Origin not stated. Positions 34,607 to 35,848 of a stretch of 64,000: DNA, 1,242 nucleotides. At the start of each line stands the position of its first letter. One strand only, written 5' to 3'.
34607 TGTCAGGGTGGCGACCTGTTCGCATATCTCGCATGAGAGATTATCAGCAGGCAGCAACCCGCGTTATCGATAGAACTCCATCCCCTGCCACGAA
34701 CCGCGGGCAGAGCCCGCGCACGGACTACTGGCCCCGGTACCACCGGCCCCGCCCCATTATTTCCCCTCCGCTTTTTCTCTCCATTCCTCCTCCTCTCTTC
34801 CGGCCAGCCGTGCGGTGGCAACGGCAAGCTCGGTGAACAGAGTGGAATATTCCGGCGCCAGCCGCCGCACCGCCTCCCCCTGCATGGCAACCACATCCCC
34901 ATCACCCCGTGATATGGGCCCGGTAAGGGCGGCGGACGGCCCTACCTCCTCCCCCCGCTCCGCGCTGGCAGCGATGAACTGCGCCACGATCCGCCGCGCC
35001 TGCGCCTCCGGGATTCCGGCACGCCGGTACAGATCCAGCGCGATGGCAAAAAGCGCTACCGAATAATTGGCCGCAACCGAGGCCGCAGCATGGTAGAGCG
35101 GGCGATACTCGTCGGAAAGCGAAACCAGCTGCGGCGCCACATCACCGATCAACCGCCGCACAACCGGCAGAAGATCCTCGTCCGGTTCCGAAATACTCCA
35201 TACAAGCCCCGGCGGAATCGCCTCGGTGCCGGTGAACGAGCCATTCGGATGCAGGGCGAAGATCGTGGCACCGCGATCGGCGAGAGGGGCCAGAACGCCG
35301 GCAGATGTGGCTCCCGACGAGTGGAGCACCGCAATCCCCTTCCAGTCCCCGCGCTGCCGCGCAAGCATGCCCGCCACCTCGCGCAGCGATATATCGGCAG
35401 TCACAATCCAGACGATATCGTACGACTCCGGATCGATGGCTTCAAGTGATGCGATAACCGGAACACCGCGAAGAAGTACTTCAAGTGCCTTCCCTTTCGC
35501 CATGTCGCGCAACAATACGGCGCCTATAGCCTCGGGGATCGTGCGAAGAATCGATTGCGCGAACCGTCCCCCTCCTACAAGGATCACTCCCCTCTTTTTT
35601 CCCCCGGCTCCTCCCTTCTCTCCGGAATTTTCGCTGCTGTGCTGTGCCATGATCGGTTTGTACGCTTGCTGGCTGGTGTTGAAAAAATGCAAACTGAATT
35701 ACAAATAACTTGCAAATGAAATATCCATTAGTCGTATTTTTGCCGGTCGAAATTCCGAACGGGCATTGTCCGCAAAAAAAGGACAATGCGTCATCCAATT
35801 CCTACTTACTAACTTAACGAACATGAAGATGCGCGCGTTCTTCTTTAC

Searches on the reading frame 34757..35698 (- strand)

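Call 22: search_protein_families(library=pfam, proteins=[window:34757-35698:-], max_evalue=0.001)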
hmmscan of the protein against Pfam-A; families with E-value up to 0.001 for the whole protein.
window:34757-35698:- (313 aa): 2 families
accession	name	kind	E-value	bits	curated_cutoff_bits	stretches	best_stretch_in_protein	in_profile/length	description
PF10728.14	DUF2520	-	5.8e-26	91.1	25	1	169-293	5-123/125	Domain of unknown function (DUF2520)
PF10727.15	Rossmann-like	-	4.3e-07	30.2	23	1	94-151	74-131/131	Rossmann-like domain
